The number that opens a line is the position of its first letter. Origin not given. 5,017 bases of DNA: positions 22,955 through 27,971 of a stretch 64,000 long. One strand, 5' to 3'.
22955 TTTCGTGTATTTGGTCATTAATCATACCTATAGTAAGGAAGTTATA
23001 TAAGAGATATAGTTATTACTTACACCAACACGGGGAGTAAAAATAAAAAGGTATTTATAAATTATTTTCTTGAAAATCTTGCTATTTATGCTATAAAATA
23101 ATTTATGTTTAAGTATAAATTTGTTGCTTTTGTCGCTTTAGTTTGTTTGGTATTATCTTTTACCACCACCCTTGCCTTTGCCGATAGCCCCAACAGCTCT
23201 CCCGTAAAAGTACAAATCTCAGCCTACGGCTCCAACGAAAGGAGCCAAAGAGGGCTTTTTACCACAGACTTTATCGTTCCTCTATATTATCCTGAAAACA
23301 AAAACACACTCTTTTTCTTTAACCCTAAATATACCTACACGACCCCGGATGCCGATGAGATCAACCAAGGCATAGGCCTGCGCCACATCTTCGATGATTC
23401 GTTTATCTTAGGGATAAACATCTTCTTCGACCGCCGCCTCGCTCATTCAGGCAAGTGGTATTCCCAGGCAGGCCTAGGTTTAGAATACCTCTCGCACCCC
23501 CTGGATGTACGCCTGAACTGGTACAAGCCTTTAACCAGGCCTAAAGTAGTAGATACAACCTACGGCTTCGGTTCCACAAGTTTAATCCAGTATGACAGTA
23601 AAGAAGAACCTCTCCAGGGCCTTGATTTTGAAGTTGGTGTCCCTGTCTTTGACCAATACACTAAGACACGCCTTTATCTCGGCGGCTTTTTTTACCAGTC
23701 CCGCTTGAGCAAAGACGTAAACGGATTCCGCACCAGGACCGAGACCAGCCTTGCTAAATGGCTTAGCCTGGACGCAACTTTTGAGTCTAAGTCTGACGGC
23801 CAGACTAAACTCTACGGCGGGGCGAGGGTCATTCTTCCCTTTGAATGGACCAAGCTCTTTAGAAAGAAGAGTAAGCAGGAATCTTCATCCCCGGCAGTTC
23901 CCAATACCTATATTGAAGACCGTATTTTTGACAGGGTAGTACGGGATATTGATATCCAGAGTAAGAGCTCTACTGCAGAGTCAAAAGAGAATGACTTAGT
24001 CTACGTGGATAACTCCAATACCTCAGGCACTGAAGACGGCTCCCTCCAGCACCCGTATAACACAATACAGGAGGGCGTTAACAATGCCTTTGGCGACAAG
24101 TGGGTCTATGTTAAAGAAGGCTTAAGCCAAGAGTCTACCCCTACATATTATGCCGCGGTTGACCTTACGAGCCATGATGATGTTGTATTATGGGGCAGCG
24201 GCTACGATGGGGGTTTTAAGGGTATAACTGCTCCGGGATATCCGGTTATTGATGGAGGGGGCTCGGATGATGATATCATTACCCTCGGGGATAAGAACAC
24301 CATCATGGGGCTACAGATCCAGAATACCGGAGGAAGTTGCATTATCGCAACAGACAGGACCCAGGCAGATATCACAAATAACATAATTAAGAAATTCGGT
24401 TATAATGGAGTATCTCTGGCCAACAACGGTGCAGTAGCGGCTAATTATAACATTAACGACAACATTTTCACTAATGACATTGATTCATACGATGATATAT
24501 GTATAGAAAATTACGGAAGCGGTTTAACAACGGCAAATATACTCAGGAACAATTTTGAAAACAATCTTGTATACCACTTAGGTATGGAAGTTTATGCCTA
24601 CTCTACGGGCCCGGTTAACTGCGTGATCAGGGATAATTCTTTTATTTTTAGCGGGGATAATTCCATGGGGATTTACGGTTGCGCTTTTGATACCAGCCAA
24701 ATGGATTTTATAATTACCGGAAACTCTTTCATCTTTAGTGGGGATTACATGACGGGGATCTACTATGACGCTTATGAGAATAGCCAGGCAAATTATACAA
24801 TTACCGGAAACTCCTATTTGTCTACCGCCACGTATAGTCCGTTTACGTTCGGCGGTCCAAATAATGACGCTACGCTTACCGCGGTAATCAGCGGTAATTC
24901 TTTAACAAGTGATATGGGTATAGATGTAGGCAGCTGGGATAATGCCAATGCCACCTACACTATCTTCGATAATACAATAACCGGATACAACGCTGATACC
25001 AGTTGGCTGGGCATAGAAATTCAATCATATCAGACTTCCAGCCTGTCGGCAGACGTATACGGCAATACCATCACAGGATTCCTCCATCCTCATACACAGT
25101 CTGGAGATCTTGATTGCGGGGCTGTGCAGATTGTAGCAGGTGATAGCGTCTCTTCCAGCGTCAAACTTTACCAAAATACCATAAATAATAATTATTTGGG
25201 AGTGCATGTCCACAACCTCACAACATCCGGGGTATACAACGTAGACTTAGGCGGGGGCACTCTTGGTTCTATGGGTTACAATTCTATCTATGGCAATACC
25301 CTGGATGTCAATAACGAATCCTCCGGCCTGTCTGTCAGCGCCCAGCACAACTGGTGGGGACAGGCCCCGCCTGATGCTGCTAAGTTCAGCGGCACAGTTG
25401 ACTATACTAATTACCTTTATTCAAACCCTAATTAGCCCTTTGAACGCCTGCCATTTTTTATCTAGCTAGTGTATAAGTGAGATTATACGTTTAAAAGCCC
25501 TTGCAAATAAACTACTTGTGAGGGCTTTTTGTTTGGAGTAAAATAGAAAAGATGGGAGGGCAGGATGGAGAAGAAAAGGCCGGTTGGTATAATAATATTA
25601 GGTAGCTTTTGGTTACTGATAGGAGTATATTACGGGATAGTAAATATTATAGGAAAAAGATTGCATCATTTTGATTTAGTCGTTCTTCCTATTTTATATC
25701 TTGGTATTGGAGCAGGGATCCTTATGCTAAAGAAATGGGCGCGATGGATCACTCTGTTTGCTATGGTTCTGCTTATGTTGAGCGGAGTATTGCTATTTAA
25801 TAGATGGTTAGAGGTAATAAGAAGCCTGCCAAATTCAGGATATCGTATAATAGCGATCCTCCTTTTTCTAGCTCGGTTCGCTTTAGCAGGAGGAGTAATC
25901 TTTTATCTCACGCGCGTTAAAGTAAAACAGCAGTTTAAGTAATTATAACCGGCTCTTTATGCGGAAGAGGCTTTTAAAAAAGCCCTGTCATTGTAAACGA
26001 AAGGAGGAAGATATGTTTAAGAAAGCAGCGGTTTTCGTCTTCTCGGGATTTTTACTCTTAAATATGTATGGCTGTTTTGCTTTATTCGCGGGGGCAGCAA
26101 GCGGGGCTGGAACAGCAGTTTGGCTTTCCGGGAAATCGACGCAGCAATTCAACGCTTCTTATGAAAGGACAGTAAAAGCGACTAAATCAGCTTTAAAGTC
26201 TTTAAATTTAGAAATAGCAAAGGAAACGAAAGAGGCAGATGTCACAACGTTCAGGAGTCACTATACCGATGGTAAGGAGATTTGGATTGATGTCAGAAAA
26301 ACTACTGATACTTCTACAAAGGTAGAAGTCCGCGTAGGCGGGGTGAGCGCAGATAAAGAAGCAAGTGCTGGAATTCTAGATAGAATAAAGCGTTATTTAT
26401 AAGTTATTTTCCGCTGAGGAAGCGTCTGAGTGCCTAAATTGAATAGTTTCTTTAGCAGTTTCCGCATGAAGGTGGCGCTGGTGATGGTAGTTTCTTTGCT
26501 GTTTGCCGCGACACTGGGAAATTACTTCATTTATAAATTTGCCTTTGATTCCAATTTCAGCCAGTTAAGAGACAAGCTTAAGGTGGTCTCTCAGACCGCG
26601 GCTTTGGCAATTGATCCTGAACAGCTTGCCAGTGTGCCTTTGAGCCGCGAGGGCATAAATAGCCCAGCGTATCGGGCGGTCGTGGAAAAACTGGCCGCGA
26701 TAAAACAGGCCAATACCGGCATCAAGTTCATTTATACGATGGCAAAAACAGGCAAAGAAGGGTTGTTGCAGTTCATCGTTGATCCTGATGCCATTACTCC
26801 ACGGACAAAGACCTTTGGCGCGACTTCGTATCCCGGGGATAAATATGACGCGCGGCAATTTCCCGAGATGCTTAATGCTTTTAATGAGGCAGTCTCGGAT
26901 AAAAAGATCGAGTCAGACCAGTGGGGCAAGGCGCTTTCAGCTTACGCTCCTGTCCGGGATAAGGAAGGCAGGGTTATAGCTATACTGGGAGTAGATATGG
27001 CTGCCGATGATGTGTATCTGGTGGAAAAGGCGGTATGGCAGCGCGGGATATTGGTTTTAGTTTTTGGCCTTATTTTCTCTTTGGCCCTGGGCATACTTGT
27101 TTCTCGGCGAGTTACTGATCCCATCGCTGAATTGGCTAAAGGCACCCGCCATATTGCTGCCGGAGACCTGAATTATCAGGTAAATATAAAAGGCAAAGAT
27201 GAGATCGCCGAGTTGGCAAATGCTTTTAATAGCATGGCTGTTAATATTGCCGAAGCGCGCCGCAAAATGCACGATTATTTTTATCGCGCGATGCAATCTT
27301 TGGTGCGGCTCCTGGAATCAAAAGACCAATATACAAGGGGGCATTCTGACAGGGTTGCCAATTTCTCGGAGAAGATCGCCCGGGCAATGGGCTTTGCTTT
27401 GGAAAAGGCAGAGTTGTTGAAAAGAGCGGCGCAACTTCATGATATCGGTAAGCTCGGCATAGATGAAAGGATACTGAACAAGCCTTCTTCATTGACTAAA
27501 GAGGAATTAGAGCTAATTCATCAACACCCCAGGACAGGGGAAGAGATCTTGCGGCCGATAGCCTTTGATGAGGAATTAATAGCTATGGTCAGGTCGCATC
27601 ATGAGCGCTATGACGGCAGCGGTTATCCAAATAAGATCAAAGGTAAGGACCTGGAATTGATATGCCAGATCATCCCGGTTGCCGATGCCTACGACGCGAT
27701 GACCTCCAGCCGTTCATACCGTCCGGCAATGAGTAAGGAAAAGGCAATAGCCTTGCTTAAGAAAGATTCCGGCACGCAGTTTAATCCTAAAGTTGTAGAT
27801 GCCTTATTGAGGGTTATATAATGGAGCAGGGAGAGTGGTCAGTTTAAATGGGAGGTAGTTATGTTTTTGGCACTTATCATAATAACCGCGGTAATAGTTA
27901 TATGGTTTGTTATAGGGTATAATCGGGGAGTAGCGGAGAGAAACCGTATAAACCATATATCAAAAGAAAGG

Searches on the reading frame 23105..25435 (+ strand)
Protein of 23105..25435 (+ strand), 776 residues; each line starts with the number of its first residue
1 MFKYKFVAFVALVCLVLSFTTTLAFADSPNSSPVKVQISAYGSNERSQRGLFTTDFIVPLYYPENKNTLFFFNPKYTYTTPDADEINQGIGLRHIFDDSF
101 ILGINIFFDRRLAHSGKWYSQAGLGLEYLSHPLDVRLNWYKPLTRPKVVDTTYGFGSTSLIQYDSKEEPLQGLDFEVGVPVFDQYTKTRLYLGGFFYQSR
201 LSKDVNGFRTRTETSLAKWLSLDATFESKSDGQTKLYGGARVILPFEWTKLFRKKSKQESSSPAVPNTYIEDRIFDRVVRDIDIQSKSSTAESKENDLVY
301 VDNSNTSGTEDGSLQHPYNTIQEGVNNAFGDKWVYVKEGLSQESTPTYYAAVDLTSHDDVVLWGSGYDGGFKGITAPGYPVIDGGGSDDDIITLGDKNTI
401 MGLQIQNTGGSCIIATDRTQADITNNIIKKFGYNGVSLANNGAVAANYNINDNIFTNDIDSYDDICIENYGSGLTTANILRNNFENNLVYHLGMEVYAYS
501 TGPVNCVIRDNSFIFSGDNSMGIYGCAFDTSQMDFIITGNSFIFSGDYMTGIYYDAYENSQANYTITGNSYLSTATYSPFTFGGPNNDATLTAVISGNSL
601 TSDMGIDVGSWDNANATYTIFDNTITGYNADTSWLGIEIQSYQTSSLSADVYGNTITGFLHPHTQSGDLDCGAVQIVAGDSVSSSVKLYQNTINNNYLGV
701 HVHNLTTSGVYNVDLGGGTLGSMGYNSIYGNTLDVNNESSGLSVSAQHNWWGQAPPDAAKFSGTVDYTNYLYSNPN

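Call 5: search_protein_families(library=padloc, proteins=[window:23105-25435:+], max_evalue=0.01)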
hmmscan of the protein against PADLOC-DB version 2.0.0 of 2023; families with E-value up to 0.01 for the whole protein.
window:23105-25435:+ (776 aa): 0 families

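Call 6: search_protein_families(library=ncbifam, proteins=[window:23105-25435:+], max_evalue=0.01)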
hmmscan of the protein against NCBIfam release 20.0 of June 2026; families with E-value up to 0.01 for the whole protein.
window:23105-25435:+ (776 aa): 0 families

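Call 8: search_protein_families(library=pfam, proteins=[window:23105-25435:+], max_evalue=0.01)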
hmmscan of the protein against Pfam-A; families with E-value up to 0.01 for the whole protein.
window:23105-25435:+ (776 aa): 2 families
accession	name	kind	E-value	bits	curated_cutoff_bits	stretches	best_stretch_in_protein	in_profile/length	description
PF11924.14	IAT_beta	-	4.7e-16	59.6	22.3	1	44-178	55-172/279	Inverse autotransporter, beta-domain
PF13229.12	Beta_helix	-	0.0097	16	25.9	1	393-569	5-156/158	Right handed beta helix region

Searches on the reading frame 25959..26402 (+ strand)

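Call 8: search_protein_families(library=pfam, proteins=[window:25959-26402:+], max_evalue=0.01)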
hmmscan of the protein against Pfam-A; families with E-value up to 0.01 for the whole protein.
window:25959-26402:+ (147 aa): 1 family
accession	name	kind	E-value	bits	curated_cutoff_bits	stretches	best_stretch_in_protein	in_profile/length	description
PF12092.13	DUF3568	-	4e-25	88.7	23.2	1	25-145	4-123/124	Protein of unknown function (DUF3568)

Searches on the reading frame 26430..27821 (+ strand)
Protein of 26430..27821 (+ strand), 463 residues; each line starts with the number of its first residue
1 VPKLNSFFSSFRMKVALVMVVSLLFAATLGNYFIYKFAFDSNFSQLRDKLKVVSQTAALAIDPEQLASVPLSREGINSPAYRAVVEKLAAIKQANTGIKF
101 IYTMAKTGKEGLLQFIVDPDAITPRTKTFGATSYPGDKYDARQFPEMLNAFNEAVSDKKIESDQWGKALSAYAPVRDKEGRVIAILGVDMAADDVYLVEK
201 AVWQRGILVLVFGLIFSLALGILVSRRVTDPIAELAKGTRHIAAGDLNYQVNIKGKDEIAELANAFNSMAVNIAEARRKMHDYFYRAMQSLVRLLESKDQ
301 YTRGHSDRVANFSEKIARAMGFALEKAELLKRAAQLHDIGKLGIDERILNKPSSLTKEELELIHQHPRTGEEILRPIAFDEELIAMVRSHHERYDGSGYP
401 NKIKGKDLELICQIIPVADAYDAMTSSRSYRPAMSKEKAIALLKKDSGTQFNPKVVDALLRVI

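Call 11: search_protein_families(library=pfam, proteins=[window:26430-27821:+], max_evalue=0.001)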
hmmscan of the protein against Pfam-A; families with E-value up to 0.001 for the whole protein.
window:26430-27821:+ (463 aa): 4 families
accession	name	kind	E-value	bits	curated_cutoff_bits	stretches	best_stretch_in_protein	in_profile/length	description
PF13487.12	HD_5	-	3.1e-35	121.9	27.2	1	291-455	3-170/170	HD domain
PF01966.28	HD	-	1.4e-18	67.7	22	1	304-424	3-116/116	HD domain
PF00672.30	HAMP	-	2.3e-16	60.3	25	1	223-273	1-51/53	HAMP domain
PF08668.18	HDOD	-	0.00067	19.6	22.9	0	304-392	97-195/196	HDOD domain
